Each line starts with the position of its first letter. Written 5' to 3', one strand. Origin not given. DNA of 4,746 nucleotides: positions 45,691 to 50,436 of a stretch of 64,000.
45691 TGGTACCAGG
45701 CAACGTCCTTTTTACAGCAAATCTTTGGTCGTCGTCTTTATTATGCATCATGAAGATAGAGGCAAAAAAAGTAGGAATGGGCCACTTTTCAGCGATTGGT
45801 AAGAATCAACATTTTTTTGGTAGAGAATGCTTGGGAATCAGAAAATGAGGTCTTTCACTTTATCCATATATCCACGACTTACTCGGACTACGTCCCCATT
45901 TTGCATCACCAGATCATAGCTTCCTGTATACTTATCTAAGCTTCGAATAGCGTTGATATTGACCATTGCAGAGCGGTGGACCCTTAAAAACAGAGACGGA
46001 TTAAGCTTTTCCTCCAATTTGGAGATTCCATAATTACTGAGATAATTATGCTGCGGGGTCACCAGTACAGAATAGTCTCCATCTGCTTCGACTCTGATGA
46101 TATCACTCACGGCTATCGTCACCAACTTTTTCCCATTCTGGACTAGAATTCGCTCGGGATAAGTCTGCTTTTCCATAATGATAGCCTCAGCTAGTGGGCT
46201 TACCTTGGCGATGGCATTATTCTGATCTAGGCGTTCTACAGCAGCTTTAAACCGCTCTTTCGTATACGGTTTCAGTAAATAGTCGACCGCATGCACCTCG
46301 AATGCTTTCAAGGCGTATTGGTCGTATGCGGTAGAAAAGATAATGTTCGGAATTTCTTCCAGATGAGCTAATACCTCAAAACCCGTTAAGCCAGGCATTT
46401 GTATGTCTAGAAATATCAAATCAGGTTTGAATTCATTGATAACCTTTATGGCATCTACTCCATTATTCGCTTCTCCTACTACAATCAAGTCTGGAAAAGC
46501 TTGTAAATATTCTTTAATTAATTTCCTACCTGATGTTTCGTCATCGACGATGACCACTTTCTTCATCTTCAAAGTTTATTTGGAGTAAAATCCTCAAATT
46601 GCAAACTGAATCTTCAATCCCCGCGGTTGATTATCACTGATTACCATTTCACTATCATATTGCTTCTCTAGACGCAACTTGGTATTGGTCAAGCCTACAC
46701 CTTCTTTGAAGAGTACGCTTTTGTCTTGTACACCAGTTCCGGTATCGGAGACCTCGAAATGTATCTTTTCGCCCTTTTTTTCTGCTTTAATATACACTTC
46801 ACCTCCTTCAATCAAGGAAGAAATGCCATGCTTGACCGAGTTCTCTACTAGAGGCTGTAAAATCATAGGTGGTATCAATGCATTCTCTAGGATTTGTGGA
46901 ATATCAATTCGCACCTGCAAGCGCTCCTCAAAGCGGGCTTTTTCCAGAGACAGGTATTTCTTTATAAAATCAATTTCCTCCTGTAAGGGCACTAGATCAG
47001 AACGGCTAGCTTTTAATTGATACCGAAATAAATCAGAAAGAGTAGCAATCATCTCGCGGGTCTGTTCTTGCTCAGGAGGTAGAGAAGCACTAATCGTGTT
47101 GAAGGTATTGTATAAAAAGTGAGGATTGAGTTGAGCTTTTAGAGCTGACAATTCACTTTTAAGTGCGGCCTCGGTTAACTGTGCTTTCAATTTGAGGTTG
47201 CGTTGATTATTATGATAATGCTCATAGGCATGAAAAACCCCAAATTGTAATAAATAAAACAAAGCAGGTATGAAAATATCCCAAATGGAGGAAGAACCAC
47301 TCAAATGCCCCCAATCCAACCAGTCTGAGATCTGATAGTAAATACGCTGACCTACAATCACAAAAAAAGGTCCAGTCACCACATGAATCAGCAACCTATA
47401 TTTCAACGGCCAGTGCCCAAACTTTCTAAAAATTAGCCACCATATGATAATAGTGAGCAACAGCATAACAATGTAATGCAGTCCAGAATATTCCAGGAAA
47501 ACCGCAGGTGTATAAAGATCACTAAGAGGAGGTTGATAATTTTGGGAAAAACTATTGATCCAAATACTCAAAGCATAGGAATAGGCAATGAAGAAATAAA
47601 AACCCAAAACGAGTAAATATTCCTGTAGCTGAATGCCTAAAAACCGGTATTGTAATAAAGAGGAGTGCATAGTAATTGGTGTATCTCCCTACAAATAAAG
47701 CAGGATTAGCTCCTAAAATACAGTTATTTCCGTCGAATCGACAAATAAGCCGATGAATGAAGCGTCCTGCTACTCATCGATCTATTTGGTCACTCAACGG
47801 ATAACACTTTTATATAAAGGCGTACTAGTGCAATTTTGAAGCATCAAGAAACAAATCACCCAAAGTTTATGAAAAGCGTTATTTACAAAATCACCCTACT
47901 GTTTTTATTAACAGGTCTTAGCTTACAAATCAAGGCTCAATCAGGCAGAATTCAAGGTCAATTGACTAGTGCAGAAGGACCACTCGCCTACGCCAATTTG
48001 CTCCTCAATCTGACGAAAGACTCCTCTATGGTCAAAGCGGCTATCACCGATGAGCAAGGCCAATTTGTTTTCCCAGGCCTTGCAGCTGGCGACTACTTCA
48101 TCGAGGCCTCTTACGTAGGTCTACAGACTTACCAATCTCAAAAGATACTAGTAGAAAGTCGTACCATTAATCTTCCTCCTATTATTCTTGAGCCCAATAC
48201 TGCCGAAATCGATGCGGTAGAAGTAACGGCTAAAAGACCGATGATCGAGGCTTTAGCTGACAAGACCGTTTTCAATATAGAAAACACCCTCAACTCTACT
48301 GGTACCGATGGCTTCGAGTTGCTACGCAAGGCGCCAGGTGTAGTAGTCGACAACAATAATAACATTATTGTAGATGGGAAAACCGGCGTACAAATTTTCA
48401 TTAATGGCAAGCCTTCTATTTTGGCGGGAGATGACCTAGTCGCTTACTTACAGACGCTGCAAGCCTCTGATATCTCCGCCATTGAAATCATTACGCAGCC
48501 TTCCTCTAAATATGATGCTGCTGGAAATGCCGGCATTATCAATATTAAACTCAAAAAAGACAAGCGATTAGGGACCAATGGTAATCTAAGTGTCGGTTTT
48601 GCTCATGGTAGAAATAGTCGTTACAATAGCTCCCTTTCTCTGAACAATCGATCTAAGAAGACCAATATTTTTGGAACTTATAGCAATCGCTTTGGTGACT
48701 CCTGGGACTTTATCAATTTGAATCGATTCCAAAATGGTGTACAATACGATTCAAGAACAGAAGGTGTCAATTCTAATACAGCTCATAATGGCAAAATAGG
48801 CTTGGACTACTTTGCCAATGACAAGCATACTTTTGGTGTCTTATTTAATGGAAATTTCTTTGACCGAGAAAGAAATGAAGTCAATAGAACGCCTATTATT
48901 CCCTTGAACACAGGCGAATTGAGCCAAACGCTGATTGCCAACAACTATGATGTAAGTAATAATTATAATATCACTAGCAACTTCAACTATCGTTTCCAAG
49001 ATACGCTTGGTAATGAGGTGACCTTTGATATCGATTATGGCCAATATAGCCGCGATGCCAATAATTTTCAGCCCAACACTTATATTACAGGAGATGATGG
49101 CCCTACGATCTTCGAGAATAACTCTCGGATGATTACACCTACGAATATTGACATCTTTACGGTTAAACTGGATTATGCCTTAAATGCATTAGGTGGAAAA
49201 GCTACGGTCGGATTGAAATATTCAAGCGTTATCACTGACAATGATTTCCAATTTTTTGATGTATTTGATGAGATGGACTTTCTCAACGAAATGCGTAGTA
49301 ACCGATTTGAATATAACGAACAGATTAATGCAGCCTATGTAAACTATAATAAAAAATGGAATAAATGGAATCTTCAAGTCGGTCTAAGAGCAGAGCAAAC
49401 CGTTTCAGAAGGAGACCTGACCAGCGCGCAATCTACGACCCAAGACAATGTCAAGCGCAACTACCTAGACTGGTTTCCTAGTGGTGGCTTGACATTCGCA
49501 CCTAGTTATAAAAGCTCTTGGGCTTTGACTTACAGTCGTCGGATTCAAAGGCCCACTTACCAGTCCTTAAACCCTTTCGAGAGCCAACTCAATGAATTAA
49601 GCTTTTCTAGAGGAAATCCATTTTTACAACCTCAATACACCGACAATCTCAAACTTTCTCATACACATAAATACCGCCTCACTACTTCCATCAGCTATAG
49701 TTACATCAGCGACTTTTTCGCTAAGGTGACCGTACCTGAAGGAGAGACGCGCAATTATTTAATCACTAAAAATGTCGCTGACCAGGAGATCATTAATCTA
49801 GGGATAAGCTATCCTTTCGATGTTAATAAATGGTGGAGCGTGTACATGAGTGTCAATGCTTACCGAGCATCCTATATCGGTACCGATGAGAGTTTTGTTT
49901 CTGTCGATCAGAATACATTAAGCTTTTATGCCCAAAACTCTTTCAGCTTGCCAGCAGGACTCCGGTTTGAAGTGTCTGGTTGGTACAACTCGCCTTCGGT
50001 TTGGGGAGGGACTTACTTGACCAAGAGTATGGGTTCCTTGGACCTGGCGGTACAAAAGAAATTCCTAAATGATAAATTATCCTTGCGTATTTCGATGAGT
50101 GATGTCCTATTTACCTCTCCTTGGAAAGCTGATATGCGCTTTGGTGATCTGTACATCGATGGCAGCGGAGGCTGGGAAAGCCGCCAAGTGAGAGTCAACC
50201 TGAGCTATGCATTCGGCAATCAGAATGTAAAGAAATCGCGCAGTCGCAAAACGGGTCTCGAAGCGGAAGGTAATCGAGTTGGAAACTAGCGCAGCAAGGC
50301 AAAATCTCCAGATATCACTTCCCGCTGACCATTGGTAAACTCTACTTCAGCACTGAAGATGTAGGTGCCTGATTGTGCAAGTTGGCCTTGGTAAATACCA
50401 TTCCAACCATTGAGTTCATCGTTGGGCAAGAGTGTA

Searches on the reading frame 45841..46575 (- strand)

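Call 28: search_protein_families(library=pfam, proteins=[window:45841-46575:-], max_evalue=0.001)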
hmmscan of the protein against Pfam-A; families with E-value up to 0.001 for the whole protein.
window:45841-46575:- (245 aa): 2 families
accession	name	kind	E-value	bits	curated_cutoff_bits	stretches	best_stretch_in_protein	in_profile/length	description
PF00072.30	Response_reg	-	3e-24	85.8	30.2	1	7-113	1-110/111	Response regulator receiver domain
PF04397.21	LytTR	-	1.9e-23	82.9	22.6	1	150-244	2-97/98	LytTr DNA-binding domain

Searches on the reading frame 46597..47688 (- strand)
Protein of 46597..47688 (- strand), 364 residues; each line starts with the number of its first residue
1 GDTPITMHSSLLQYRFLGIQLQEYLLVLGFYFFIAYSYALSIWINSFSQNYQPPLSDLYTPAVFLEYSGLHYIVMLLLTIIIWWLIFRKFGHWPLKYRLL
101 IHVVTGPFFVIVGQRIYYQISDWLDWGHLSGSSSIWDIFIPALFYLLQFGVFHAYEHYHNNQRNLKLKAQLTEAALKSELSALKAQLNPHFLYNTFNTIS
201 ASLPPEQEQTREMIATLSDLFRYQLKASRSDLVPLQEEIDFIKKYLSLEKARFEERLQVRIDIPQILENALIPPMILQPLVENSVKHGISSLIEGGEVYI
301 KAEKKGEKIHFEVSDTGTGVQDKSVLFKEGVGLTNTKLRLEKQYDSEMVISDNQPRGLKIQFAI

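Call 28: search_protein_families(library=pfam, proteins=[window:46597-47688:-], max_evalue=0.001)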
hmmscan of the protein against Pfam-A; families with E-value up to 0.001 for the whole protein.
window:46597-47688:- (364 aa): 2 families
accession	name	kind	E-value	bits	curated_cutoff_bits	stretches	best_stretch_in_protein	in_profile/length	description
PF06580.19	His_kinase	-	2.1e-27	95.6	25.2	1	179-257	2-81/81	Histidine kinase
PF02518.31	HATPase_c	-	3.5e-07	31.1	26.4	1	276-362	9-105/111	Histidine kinase-, DNA gyrase B-, and HSP90-like ATPase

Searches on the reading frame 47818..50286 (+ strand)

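Call 28: search_protein_families(library=pfam, proteins=[window:47818-50286:+], max_evalue=0.001)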
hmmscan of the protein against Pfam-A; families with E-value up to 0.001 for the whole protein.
window:47818-50286:+ (823 aa): 7 families
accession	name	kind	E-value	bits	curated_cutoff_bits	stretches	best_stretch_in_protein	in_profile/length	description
PF14905.12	OMP_b-brl_3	-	6.9e-99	332.1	27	1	395-797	4-408/408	Outer membrane protein beta-barrel family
PF00593.30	TonB_dep_Rec_b-barrel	-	3.2e-15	57.4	27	1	371-734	49-393/436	TonB dependent receptor-like, beta-barrel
PF13620.12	CarboxypepD_reg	-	1e-09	39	32.3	1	45-114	2-71/82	Carboxypeptidase regulatory-like domain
PF13715.12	CarbopepD_reg_2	-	4.4e-07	30.3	32.2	1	45-136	1-88/88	CarboxypepD_reg-like domain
PF23193.1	NOMO_3rd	-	8.3e-06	26.3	27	1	17-109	10-94/120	NOMO third transthyretin-like domain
PF07715.20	Plug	-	0.00056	20.8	23.9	0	150-239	10-106/107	TonB-dependent Receptor Plug Domain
PF10670.15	DUF4198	-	0.00066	20.3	34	0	44-100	148-208/209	Domain of unknown function (DUF4198)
